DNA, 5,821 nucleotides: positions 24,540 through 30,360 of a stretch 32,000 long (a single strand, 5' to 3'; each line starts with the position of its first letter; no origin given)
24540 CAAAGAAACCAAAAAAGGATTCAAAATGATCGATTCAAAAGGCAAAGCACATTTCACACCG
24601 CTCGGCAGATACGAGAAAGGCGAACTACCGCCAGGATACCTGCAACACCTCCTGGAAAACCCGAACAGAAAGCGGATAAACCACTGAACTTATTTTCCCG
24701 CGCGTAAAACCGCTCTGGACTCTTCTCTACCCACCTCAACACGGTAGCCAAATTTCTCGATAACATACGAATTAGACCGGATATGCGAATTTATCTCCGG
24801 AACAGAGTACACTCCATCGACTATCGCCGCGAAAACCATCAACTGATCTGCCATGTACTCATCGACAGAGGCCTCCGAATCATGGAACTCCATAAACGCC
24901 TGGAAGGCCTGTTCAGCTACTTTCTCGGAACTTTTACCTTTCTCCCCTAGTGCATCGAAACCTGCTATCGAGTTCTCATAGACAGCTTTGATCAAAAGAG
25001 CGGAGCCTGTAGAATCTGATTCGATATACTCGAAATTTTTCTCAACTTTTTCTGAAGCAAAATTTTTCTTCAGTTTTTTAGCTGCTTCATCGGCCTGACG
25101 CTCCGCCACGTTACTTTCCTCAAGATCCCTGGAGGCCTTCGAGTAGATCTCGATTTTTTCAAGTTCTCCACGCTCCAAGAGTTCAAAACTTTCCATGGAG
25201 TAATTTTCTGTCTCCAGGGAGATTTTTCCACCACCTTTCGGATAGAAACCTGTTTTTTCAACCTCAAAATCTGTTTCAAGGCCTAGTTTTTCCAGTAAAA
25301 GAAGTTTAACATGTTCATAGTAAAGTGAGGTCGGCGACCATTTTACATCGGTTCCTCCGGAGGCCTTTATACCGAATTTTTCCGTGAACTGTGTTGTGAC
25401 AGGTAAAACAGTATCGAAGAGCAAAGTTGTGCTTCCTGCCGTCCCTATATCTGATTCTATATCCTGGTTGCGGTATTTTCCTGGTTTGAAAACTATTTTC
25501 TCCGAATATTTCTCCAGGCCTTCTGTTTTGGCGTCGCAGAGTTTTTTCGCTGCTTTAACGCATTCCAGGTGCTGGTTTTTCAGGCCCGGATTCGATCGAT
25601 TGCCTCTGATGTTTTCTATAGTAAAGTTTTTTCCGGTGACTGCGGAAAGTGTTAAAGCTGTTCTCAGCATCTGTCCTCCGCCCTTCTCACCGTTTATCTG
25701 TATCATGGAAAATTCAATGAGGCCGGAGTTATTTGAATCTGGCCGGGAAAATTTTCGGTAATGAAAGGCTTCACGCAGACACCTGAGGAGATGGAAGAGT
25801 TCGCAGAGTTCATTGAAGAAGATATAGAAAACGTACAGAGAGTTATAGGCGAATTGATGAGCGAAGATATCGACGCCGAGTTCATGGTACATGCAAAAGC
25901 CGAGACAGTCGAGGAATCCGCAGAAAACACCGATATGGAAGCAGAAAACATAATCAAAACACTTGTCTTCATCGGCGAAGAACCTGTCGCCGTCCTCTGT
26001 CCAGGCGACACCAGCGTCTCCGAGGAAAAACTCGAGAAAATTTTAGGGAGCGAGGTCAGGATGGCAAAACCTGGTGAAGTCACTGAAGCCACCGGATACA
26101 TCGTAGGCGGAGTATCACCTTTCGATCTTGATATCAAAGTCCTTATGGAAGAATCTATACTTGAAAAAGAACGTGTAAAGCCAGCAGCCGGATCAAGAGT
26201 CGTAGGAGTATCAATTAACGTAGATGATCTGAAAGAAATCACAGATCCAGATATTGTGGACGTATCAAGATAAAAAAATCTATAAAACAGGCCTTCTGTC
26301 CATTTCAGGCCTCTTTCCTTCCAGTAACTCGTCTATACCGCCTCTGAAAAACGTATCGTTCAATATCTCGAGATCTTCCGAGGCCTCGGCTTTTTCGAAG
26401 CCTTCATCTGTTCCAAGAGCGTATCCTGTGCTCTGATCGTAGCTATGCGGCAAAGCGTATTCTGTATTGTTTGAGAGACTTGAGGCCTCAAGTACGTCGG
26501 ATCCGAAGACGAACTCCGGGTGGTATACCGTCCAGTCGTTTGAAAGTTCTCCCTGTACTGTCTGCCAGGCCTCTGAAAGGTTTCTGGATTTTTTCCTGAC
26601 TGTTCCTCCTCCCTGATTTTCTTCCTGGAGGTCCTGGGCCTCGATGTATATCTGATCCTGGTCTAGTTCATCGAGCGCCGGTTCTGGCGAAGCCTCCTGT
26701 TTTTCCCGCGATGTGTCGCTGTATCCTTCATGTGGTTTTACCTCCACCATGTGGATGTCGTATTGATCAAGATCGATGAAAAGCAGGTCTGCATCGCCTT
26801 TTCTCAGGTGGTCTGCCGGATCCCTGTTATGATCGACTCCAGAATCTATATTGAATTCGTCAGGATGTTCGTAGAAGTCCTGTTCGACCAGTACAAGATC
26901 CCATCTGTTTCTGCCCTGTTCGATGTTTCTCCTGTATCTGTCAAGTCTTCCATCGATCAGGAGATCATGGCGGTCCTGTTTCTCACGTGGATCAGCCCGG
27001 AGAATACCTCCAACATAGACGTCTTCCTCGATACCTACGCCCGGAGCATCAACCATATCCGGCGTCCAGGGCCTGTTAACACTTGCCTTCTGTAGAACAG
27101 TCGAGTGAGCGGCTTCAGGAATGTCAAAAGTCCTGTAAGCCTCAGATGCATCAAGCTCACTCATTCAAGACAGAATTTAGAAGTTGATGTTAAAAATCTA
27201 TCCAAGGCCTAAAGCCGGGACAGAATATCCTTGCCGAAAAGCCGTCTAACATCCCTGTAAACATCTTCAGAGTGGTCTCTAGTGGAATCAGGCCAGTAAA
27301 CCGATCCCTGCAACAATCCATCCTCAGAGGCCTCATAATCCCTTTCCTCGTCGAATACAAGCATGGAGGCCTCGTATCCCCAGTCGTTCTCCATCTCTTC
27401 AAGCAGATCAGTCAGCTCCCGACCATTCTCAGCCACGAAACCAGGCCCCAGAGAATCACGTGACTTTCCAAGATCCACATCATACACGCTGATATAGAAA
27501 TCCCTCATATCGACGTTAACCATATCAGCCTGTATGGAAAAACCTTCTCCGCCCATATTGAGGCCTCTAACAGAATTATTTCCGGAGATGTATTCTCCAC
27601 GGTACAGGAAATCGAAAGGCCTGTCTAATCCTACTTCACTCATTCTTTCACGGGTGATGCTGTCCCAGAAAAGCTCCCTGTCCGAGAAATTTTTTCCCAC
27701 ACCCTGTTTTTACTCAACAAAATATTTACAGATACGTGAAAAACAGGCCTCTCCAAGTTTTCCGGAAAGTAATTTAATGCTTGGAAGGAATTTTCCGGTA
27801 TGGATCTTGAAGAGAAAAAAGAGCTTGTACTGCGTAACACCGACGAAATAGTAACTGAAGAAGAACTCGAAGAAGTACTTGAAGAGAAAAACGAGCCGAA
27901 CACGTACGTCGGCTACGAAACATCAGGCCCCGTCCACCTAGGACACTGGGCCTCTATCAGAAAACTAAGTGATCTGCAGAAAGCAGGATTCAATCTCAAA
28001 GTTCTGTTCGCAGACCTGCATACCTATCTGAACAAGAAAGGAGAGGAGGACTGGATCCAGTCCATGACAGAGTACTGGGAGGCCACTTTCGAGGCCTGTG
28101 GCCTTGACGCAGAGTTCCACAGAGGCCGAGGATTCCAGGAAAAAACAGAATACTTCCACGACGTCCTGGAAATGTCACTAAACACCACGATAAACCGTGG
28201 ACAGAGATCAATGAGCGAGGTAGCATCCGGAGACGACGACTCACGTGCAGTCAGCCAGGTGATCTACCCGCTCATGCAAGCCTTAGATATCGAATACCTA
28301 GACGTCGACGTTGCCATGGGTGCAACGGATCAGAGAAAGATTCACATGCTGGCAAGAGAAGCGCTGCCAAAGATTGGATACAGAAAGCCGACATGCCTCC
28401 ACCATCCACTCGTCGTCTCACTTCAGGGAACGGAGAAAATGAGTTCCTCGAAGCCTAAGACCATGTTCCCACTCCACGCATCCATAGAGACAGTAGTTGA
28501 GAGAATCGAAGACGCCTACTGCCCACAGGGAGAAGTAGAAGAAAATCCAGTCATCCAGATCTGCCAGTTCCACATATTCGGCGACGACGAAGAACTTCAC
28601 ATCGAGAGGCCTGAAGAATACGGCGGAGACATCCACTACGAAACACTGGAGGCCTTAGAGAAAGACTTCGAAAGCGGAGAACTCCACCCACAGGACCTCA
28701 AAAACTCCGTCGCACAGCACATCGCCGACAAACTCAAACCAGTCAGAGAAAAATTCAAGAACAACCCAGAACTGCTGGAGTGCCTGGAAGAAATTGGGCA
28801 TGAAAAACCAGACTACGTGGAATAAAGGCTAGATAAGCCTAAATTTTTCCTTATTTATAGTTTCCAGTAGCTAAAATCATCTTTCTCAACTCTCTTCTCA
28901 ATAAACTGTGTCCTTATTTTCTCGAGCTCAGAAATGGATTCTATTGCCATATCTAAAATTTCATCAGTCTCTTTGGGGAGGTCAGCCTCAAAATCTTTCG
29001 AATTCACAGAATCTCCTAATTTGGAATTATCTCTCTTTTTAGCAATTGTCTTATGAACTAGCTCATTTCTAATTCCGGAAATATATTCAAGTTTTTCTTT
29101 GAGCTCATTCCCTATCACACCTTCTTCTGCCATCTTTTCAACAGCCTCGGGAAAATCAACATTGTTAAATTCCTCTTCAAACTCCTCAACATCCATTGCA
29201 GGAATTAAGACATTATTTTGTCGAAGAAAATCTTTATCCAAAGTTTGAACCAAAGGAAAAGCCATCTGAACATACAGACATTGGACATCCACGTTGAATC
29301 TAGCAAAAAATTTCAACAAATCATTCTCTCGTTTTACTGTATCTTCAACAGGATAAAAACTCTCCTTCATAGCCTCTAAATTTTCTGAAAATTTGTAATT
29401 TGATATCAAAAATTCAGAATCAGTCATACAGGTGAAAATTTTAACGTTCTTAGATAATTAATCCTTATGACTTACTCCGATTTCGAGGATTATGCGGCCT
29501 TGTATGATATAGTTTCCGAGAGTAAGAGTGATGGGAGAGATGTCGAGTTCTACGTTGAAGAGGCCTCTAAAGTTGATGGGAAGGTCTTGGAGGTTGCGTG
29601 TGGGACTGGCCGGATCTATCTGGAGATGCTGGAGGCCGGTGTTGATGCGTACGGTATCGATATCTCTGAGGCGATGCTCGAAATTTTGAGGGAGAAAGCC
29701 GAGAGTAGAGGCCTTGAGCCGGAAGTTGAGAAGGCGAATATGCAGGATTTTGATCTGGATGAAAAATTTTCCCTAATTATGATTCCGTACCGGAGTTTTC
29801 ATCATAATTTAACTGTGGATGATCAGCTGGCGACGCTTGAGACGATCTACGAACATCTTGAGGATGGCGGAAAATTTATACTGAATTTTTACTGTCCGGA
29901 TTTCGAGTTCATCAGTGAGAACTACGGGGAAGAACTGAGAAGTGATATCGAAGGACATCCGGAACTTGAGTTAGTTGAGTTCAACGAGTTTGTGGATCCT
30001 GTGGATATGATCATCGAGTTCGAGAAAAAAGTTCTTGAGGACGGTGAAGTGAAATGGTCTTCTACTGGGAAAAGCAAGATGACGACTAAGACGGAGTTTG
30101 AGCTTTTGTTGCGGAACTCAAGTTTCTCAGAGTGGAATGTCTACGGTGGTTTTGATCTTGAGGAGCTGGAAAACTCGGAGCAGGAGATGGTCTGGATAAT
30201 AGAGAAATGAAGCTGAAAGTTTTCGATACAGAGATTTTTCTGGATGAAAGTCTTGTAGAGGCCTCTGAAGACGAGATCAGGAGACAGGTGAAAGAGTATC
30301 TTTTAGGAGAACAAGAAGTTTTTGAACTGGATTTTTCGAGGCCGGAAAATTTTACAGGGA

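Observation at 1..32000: AGGCCT is a highly iterated palindrome: about 129 copies in 32 kb, roughly 20-fold above the composition expectation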

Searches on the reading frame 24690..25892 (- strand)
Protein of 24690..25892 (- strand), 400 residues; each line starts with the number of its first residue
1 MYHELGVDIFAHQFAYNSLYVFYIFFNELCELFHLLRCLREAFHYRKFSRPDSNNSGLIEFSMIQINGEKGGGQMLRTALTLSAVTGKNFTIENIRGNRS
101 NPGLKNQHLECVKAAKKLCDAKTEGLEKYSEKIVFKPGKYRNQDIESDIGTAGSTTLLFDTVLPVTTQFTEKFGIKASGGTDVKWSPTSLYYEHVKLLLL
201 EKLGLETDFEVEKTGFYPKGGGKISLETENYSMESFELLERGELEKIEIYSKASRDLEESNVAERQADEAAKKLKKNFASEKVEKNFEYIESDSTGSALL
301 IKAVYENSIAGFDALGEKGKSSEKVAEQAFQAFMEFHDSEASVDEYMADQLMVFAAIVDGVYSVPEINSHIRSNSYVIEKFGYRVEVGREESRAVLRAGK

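Call 7: find_encoding_contigs(protein=window:24690-25892:-, flank=10000, max_places=6)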
Protein window:24690-25892:- (400 aa): no gene with exactly this product is on record in the collection.

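Call 8: search_protein_families(library=pfam, proteins=[window:24690-25892:-])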
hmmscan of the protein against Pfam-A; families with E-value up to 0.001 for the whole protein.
window:24690-25892:- (400 aa): 2 families
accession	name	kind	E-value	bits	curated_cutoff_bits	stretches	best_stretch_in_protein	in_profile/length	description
PF01137.26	RTC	-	1.2e-65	221.3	27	1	70-381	3-214/221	RNA 3'-terminal phosphate cyclase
PF05189.18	RTC_insert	-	4e-15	56.5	23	1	239-337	1-101/102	RNA 3'-terminal phosphate cyclase (RTC), insert domain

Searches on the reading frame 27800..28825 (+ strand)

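Call 22: search_protein_families(library=pfam, proteins=[window:27800-28825:+], max_evalue=0.01)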
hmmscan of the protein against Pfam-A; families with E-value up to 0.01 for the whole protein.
window:27800-28825:+ (341 aa): 1 family
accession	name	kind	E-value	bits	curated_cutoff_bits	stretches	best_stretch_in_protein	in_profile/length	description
PF00579.31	tRNA-synt_1b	-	1.6e-40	139.7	21.1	1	31-309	4-288/292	tRNA synthetases class I (W and Y)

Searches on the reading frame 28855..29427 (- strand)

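Call 23: search_protein_families(library=pfam, proteins=[window:28855-29427:-], max_evalue=0.01)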
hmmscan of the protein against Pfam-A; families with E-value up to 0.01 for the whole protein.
window:28855-29427:- (190 aa): 1 family
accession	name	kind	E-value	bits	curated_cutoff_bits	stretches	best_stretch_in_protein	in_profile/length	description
PF01934.22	HepT-like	-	0.0013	18.9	23.5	1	94-125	61-92/120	Ribonuclease HepT-like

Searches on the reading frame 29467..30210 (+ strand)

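Call 22: search_protein_families(library=pfam, proteins=[window:29467-30210:+], max_evalue=0.01)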
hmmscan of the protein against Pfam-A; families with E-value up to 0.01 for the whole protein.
window:29467-30210:+ (247 aa): 9 families
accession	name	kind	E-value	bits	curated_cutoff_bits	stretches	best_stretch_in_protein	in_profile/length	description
PF13649.12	Methyltransf_25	-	4.1e-19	69.5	27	1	40-135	1-97/97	Methyltransferase domain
PF08242.18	Methyltransf_12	-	7e-13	49.6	30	1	41-137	1-98/98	Methyltransferase domain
PF08241.18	Methyltransf_11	-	2.1e-12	47.9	21.2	1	41-139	1-95/95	Methyltransferase domain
PF13847.12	Methyltransf_31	-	3.1e-12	46.8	27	1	37-143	4-113/145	Methyltransferase domain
PF13489.12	Methyltransf_23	-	1.7e-10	41.3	27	1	34-147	20-124/164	Methyltransferase domain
PF01209.24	Ubie_methyltran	-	3.3e-07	30.3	20.1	1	32-153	43-166/233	ubiE/COQ5 methyltransferase family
PF05175.20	MTS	-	0.00015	21.9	23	1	36-138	31-137/170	Methyltransferase small domain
PF02353.26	CMAS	-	0.00015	21.6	27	1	39-139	65-164/273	Mycolic acid cyclopropane synthetase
PF03848.20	TehB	-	0.0023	17.8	20.4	1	32-105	24-100/193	Tellurite resistance protein TehB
